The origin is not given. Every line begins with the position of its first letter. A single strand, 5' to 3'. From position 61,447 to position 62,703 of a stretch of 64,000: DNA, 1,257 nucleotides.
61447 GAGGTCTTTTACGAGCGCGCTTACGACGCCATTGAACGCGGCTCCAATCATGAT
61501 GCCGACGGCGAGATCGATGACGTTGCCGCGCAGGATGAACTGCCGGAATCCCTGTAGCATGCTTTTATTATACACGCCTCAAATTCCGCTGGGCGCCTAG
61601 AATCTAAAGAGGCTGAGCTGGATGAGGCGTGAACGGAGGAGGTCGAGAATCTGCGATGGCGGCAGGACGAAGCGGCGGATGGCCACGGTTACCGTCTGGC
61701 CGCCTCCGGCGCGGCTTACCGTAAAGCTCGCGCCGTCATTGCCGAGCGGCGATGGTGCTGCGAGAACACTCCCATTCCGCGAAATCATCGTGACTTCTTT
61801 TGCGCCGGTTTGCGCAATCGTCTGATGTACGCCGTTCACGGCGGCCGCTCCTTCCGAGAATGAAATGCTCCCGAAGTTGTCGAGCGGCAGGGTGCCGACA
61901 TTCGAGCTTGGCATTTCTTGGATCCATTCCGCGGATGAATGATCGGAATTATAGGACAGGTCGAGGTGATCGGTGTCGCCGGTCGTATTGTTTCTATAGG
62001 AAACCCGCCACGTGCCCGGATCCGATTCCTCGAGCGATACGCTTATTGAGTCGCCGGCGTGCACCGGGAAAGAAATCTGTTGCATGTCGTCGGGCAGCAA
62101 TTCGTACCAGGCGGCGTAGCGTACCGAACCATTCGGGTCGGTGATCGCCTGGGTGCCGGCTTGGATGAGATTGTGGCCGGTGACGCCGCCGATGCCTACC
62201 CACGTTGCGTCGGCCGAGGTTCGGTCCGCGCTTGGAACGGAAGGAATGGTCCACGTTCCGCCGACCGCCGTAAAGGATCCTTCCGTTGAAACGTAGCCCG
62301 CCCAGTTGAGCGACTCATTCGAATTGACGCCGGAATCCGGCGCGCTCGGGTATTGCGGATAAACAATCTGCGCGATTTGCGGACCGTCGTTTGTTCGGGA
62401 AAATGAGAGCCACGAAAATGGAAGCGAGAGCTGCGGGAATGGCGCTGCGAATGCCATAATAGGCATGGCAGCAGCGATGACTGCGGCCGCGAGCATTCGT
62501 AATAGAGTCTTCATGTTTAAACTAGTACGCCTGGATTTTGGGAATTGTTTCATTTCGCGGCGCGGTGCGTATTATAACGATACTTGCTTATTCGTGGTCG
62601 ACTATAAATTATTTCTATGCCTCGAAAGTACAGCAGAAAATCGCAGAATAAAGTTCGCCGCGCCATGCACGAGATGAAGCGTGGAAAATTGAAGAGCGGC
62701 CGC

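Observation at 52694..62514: Three secreted peptidases of unusual families (M13, S53 sedolisin, G1 eqolisin) in one neighbourhood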

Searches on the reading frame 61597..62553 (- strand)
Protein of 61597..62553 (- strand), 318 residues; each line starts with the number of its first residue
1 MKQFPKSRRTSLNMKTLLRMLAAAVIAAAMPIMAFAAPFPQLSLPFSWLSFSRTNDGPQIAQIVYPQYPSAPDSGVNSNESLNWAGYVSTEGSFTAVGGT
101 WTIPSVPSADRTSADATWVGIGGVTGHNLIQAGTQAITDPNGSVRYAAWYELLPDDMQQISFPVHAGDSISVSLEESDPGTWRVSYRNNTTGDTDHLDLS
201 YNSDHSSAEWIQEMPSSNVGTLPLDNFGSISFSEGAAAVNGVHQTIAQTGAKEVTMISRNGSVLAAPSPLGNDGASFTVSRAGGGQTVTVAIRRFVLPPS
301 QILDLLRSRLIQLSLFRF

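Call 3: search_protein_families(library=pfam, proteins=[window:61597-62553:-], max_evalue=0.01)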
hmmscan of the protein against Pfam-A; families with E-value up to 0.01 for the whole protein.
window:61597-62553:- (318 aa): 1 family
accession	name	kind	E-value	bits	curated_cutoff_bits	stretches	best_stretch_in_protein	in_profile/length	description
PF01828.24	Peptidase_A4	-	4.3e-36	124.7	22.3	1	83-273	2-200/206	Peptidase A4 family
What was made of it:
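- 61597..62514 (-): Secreted G1 (eqolisin) glutamic peptidase, 305 aa. Pfam PF01828 4.3e-36 (call 3).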

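Call 4: search_protein_families(library=ncbifam, proteins=[window:61597-62553:-], max_evalue=0.01)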
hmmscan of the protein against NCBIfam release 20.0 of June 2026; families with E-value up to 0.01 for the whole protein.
window:61597-62553:- (318 aa): 0 families

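Call 6: search_solved_structures(query=window:61597-62553:-, max_evalue=1, show_alignments=3)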
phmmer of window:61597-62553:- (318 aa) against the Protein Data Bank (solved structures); distinct sequences matched with E-value up to 1: 3.
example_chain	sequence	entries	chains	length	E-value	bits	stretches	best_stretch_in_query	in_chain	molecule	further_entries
1y43_B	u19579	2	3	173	1.3e-11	47.7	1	116-272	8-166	Aspergillopepsin II heavy chain | Aspergillopepsin-2 heavy chain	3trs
1s2b_A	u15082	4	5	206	4.7e-07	32.7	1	82-204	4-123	Scytalidopepsin B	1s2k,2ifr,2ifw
1y43_A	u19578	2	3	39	0.21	14.2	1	81-111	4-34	Aspergillopepsin II light chain | Aspergillopepsin-2 light chain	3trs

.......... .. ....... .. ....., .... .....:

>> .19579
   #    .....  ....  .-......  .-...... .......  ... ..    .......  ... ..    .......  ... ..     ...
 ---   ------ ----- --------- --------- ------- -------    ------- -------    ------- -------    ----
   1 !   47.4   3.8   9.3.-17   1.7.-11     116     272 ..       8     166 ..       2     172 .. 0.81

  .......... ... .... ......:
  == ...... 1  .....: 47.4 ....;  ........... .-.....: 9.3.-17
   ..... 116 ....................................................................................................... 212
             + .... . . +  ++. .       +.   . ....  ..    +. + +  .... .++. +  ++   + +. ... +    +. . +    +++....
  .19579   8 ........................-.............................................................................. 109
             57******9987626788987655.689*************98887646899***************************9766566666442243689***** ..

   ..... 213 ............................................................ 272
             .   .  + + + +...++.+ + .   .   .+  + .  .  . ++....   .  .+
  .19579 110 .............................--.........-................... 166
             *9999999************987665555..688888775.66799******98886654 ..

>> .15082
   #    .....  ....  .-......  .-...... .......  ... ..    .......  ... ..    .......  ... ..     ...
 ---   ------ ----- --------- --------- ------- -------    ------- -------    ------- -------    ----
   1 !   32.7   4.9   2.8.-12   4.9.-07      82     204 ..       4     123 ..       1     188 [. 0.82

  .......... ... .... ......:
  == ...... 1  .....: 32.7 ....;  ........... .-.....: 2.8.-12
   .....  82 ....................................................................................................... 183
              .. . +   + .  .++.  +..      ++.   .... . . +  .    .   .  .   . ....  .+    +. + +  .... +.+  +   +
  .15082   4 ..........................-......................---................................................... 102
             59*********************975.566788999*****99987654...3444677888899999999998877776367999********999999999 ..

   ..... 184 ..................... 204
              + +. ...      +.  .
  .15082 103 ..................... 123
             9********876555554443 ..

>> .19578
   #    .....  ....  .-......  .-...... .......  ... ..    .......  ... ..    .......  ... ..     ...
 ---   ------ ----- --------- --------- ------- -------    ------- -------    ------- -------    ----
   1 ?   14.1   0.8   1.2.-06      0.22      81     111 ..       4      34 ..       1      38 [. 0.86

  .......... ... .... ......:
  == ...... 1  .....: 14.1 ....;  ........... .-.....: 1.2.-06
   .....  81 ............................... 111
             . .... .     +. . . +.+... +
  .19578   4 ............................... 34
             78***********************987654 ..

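Call 7: find_encoding_contigs(protein=window:61597-62553:-, flank=10000, max_places=6)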
Protein window:61597-62553:- (318 aa): no gene with exactly this product is on record in the collection.

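Call 9: find_encoding_contigs(protein=window:61597-62514:-, flank=10000, max_places=6)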
Protein window:61597-62514:- (305 aa): 1 contig read that carries it; 1 place shown.
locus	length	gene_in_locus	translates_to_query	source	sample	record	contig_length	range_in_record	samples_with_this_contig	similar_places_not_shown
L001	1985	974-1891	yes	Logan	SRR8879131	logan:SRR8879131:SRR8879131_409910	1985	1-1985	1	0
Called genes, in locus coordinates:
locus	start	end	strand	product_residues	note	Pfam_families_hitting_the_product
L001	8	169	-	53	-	-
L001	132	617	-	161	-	-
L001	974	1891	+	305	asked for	PF01828:Peptidase_A4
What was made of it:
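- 61597..62514 (-): The exact protein is on record when started at 62514 (call 9).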

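Call 12: find_homologous_proteins(query=window:61597-62514:-, max_evalue=0.001)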
Query window:61597-62514:- (305 aa): 2993 proteins with E <= 0.001 among 6297 candidates; the best 120 are listed.
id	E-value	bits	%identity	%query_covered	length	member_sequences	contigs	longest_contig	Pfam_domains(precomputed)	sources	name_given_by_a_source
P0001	5.8e-193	658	100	98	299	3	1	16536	PF01828.25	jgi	-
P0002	5.5e-93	330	56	93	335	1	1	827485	PF01828.25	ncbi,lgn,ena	-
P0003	4.1e-81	291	53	88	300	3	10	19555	PF01828.25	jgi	jgi:hypothetical protein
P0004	1.7e-73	266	56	70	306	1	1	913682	PF01828.25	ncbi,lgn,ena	-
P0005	2.8e-73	265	49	92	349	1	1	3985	PF01828.25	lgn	-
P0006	6.3e-73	264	49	92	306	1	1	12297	PF01828.25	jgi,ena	-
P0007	7.5e-72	260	56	74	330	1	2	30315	PF01828.25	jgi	jgi:hypothetical protein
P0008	4.8e-71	258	54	79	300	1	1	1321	PF01828.25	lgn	-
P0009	9.2e-71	257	48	82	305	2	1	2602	PF01828.25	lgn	-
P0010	1.9e-70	256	48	88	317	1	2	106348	PF01828.25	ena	-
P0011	1.0e-68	250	55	79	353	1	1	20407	PF01828.25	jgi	jgi:hypothetical protein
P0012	5.9e-68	248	48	79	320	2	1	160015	PF01828.25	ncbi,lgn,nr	ncbi:MAG TPA: G1 family glutamic endopeptidase [Candidatus Paceibacterota bacterium]|nr:G1 family gl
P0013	4.7e-67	245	51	81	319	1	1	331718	PF01828.25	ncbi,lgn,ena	-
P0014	3.6e-66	242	49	88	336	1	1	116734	PF01828.25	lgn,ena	-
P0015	8.6e-66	240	54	70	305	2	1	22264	PF01828.25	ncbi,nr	ncbi:MAG TPA: G1 family glutamic endopeptidase [Candidatus Paceibacterota bacterium]|nr:G1 family gl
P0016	6.0e-65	238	53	79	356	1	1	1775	PF01828.25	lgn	-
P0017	7.4e-65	237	56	71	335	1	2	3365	PF01828.25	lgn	-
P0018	4.0e-63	232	56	69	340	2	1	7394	PF01828.25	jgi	jgi:hypothetical protein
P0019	6.5e-63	231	50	79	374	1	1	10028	PF01828.25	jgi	jgi:hypothetical protein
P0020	8.1e-63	231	48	87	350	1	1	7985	PF01828.25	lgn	-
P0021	1.2e-62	230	50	81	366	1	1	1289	PF01828.25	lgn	-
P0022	1.3e-62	230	54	65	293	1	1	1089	PF01828.25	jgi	jgi:hypothetical protein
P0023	1.8e-62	230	50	79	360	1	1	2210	PF01828.25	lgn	-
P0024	3.0e-62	229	54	70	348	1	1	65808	PF01828.25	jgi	jgi:hypothetical protein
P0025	3.7e-62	229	54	67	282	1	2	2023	PF01828.25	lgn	-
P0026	3.9e-62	228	51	73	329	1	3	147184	PF01828.25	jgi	jgi:hypothetical protein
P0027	4.9e-62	228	55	67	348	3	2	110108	PF01828.25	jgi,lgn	jgi:hypothetical protein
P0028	5.2e-62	228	55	67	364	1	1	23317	PF01828.25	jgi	jgi:Peptidase A4 family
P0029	2.0e-61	226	46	81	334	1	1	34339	PF01828.25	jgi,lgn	-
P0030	2.8e-61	226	48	75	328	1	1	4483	PF01828.25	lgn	-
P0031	3.6e-61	225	53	70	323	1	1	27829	PF01828.25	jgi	jgi:hypothetical protein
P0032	3.8e-61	225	53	69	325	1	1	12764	PF01828.25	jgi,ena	-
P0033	4.1e-61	225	48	81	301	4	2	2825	PF01828.25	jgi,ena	jgi:hypothetical protein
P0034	6.2e-61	225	51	73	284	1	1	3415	PF01828.25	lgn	-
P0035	9.0e-61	224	50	72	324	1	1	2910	PF01828.25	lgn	-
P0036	9.6e-61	224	50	75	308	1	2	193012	PF01828.25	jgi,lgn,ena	-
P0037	1.5e-60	223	52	77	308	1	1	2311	PF01828.25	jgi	jgi:hypothetical protein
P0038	2.0e-60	223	52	69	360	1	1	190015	PF01828.25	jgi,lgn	jgi:hypothetical protein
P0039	2.1e-60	223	48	82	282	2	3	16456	PF01828.25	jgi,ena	jgi:hypothetical protein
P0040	2.2e-60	223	52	69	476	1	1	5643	PF01828.25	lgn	-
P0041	2.4e-60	223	53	74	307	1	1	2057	PF01828.25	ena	-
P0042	2.5e-60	223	54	72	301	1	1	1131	PF01828.25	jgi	jgi:hypothetical protein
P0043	6.3e-60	221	52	71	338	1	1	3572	PF01828.25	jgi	jgi:hypothetical protein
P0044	7.3e-60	221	55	69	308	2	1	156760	PF01828.25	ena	-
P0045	1.4e-59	220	54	69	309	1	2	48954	PF01828.25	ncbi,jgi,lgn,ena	jgi:hypothetical protein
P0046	1.7e-59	220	52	67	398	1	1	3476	PF01828.25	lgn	-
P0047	1.8e-59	220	48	75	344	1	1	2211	PF01828.25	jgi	jgi:Peptidase A4 family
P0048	1.8e-59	220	53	66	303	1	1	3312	PF01828.25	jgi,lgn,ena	-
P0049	1.9e-59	220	49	70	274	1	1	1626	PF01828.25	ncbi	-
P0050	2.1e-59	219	49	74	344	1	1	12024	PF01828.25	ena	-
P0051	2.4e-59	219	48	71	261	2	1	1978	PF01828.25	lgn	-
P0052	2.5e-59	219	51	70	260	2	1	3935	PF01828.25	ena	-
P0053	2.6e-59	219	50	74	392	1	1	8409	PF01828.25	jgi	jgi:hypothetical protein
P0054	2.6e-59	219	51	73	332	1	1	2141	PF01828.25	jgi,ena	-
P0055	2.8e-59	219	48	81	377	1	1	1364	PF01828.25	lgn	-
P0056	3.4e-59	219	55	69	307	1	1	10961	PF01828.25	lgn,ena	-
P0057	3.7e-59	219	49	71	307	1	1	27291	PF01828.25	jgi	jgi:hypothetical protein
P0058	3.8e-59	219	48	77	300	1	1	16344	PF01828.25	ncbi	-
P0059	3.9e-59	219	51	74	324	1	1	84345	PF01828.25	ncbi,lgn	-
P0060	4.5e-59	218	54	67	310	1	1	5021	PF01828.25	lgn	-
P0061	5.9e-59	218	49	76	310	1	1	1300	PF01828.25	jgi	jgi:hypothetical protein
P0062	6.0e-59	218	53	70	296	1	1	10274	PF01828.25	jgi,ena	-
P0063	6.1e-59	218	49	73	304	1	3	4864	PF01828.25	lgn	-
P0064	6.1e-59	218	52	70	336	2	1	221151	PF01828.25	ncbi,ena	-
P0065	6.9e-59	218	53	69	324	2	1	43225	PF01828.25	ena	-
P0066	7.1e-59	218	52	66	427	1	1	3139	PF01828.25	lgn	-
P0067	7.6e-59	218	51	67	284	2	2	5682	PF01828.25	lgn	-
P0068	7.8e-59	218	48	71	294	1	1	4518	PF01828.25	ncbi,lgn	ncbi:MAG: G1 family glutamic endopeptidase [Candidatus Saccharibacteria bacterium]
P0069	8.9e-59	217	48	75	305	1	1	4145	PF01828.25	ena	-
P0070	9.0e-59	217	52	69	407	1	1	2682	PF01828.25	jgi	jgi:hypothetical protein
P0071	1.0e-58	217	50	74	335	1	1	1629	PF01828.25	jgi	jgi:hypothetical protein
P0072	1.1e-58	217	50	70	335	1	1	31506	PF01828.25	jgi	-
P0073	1.3e-58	217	47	75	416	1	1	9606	PF01828.25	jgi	jgi:hypothetical protein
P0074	1.3e-58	217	52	67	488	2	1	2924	PF01828.25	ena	-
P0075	1.4e-58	217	48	74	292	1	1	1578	PF01828.25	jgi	-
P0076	1.4e-58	217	48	74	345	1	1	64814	PF01828.25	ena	-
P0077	1.5e-58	217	49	82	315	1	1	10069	PF01828.25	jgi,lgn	jgi:hypothetical protein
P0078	1.5e-58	217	47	70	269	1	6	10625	PF01828.25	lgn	-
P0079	1.6e-58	217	50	74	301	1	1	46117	PF01828.25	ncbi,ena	-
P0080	1.9e-58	216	51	70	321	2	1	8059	PF01828.25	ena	-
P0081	2.1e-58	216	47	74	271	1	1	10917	PF01828.25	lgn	-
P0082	2.3e-58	216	50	71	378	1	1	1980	PF01828.25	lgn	-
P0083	2.6e-58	216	51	70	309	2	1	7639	PF01828.25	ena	-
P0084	2.7e-58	216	50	70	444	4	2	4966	PF01828.25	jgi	-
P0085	2.7e-58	216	49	73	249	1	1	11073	PF01828.25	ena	-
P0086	3.9e-58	215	49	73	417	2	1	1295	PF01828.25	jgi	jgi:hypothetical protein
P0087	3.9e-58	215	50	71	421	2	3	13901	PF01828.25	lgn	-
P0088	4.4e-58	215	50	71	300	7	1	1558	PF01828.25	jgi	jgi:hypothetical protein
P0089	4.6e-58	215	50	71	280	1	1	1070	PF01828.25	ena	-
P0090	4.7e-58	215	52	67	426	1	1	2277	PF01828.25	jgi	jgi:hypothetical protein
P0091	4.9e-58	215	54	69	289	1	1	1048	PF01828.25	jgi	jgi:hypothetical protein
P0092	5.6e-58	215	50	70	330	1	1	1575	PF01828.25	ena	-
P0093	6.3e-58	215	49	70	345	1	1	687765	PF01828.25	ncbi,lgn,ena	-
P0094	6.8e-58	215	49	70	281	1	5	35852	PF01828.25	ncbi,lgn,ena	-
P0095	6.8e-58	215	45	84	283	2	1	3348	PF01828.25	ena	-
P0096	7.1e-58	214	51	70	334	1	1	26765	PF01828.25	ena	-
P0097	1.0e-57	214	48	76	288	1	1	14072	PF01828.25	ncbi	-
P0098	1.3e-57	214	47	79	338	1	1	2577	PF01828.25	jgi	-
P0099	1.4e-57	213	53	69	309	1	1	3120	PF01828.25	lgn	-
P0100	1.5e-57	213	48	72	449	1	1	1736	PF01828.25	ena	-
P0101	1.7e-57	213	51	67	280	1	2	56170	PF01828.25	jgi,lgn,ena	-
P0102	1.8e-57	213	50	71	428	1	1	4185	PF01828.25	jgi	jgi:hypothetical protein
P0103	1.8e-57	213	53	66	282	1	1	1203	PF01828.25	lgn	-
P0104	2.1e-57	213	50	73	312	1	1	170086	PF01828.25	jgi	jgi:hypothetical protein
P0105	2.2e-57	213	43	86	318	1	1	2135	PF01828.25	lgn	-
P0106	2.2e-57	213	47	81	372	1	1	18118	PF01828.25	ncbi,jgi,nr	ncbi:MAG TPA: G1 family glutamic endopeptidase [Candidatus Paceibacterota bacterium]|jgi:hypothetica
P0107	2.3e-57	213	51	70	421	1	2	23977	PF01828.25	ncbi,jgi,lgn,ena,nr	ncbi:MAG TPA: G1 family glutamic endopeptidase [Chloroflexota bacterium]|nr:G1 family glutamic endop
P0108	2.3e-57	213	51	70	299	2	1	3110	PF01828.25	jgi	jgi:hypothetical protein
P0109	2.4e-57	213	52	67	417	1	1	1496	PF01828.25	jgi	jgi:Peptidase A4 family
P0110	2.6e-57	213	47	71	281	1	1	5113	PF01828.25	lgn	-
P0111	2.7e-57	213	48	79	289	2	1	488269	PF01828.25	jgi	jgi:hypothetical protein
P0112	2.8e-57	213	50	73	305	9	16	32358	PF01828.25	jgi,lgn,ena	-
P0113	3.0e-57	212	46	78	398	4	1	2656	PF01828.25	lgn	-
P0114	3.0e-57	212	50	66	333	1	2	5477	PF01828.25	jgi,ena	-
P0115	3.3e-57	212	51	67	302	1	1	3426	PF01828.25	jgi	jgi:hypothetical protein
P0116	3.5e-57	212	50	71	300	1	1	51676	PF01828.25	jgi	jgi:hypothetical protein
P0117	3.5e-57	212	52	71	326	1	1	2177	PF01828.25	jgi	jgi:hypothetical protein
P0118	3.7e-57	212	52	66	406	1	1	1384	PF01828.25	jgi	jgi:hypothetical protein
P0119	3.9e-57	212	47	68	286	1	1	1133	PF01828.25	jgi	-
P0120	4.0e-57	212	47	72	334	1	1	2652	PF01828.25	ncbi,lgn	-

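Call 20: find_encoding_contigs(protein=P0002, flank=10000, max_places=2)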
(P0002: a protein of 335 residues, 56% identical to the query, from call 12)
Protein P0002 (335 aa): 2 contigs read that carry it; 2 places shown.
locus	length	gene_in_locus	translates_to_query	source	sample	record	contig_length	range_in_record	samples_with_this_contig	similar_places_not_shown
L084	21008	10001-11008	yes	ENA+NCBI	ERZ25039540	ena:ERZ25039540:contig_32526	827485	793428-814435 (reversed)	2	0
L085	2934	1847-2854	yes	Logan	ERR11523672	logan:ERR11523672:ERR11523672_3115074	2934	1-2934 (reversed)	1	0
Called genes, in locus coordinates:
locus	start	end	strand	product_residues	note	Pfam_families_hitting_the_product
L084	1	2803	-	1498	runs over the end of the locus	-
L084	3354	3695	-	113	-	PF02033:RBFA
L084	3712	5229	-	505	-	PF00009:GTP_EFTU, PF00071:Ras (faint), PF01926:MMR_HSR1, PF22042:EF-G_D2, PF11987:IF-2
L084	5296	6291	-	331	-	PF00389:2-Hacid_dh, PF02826:2-Hacid_dh_C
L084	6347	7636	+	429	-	PF13529:Peptidase_C39_2 (weak)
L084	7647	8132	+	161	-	PF10604:Polyketide_cyc2, PF08327:AHSA1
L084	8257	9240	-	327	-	PF14528:LAGLIDADG_3 (weak)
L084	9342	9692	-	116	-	-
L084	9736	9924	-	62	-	PF20106:DUF6496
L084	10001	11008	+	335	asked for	PF01828:Peptidase_A4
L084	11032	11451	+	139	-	PF01741:MscL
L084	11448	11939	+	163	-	-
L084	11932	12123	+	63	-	-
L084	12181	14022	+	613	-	PF00664:ABC_membrane, PF00005:ABC_tran, PF02463:SMC_N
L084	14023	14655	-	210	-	PF12917:YfbR-like, PF13023:HD_3, PF01966:HD (weak)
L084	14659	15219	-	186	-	PF01569:PAP2, PF14378:PAP2_3 (weak)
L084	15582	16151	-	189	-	PF02357:NusG, PF00467:KOW (weak)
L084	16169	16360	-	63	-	PF00584:SecE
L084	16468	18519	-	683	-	PF02518:HATPase_c, PF00204:DNA_gyraseB, PF01751:Toprim, PF00986:DNA_gyraseB_C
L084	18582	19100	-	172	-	-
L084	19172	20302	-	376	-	-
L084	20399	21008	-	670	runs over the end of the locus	PF05649:Peptidase_M13_N, PF01431:Peptidase_M13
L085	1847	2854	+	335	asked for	PF01828:Peptidase_A4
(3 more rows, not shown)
